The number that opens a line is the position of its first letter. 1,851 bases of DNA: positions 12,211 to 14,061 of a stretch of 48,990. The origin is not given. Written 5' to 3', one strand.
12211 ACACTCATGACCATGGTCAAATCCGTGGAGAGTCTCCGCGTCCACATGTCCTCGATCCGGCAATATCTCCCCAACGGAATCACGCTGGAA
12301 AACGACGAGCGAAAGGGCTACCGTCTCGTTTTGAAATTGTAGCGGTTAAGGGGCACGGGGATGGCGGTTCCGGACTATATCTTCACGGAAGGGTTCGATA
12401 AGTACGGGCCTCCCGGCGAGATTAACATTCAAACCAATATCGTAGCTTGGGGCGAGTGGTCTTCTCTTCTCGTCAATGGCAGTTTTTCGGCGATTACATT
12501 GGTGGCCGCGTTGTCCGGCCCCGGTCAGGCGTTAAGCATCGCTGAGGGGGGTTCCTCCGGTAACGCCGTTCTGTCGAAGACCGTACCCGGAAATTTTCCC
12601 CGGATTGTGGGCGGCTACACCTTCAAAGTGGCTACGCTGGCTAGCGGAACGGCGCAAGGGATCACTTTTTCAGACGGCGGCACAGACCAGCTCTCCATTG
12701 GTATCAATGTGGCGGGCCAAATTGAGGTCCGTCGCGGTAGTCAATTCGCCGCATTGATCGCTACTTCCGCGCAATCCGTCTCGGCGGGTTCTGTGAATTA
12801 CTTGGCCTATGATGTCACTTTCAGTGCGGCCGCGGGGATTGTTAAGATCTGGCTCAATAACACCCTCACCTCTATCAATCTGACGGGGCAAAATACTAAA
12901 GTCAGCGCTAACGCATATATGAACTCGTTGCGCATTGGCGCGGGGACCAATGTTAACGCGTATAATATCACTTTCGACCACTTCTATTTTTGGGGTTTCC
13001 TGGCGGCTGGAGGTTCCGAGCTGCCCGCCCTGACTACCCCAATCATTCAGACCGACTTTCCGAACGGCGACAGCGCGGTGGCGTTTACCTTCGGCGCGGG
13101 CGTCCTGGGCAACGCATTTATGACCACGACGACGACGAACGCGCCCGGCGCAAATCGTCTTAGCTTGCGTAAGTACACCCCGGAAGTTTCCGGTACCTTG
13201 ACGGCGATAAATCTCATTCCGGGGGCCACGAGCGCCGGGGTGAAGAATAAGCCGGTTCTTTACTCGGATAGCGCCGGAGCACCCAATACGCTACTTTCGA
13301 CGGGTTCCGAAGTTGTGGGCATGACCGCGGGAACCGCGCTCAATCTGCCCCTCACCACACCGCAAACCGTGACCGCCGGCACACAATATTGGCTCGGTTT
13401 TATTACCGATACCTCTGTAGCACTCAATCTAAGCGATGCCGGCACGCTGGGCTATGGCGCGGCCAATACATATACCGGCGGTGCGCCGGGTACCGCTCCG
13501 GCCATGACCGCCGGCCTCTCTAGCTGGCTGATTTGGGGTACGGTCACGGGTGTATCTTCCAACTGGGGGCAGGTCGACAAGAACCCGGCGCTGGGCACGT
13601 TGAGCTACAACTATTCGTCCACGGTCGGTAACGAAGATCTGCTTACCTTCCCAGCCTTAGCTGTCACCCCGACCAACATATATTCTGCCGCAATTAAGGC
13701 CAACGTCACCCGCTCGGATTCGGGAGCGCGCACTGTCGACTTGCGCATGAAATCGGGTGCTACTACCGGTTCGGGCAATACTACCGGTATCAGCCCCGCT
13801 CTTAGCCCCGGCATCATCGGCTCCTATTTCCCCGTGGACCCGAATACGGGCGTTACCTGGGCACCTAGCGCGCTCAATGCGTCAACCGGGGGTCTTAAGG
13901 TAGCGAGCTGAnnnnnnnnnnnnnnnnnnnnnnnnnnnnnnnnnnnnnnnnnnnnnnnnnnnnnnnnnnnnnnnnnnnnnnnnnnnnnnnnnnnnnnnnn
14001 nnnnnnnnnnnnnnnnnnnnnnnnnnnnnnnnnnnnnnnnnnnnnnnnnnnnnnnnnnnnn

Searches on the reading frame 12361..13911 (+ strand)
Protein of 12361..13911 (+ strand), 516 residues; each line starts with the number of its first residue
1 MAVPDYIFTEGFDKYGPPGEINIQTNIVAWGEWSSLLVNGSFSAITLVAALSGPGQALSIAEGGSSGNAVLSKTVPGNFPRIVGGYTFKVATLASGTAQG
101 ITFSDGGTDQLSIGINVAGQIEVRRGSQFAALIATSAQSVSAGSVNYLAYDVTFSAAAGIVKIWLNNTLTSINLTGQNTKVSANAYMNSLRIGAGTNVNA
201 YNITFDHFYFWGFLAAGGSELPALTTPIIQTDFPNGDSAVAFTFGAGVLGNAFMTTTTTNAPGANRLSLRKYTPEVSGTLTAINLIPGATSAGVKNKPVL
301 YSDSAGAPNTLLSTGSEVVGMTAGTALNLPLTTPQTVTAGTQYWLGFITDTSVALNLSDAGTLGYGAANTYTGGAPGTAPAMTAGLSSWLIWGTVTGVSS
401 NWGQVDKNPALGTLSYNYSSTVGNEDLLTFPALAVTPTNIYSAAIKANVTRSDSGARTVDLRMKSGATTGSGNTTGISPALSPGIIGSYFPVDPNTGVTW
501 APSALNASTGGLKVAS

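Call 33: find_encoding_contigs(protein=window:12361-13911:+, flank=10000, max_places=1)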
Protein window:12361-13911:+ (516 aa): 13 contigs read that carry it; 1 place shown.
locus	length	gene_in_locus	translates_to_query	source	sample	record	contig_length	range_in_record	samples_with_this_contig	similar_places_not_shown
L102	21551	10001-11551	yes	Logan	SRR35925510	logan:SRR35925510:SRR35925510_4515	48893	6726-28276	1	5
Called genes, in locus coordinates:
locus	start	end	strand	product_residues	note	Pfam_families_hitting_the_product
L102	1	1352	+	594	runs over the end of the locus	PF18013:Phage_lysozyme2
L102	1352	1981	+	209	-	PF21821:Dit_like (weak)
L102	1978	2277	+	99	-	PF22479:Pam3_gp18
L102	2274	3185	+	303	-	PF22759:E217_GP41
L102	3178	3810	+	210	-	-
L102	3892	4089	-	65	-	-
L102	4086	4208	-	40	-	-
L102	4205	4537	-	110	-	PF26991:DUF8317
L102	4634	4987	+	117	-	PF10934:Sheath_initiator (weak)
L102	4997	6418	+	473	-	PF04865:Baseplate_J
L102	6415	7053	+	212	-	PF11041:Phage_Wedge1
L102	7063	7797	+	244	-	-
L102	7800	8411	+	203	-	PF00182:Glyco_hydro_19 (weak)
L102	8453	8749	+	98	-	-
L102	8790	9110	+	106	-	-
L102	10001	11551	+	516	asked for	-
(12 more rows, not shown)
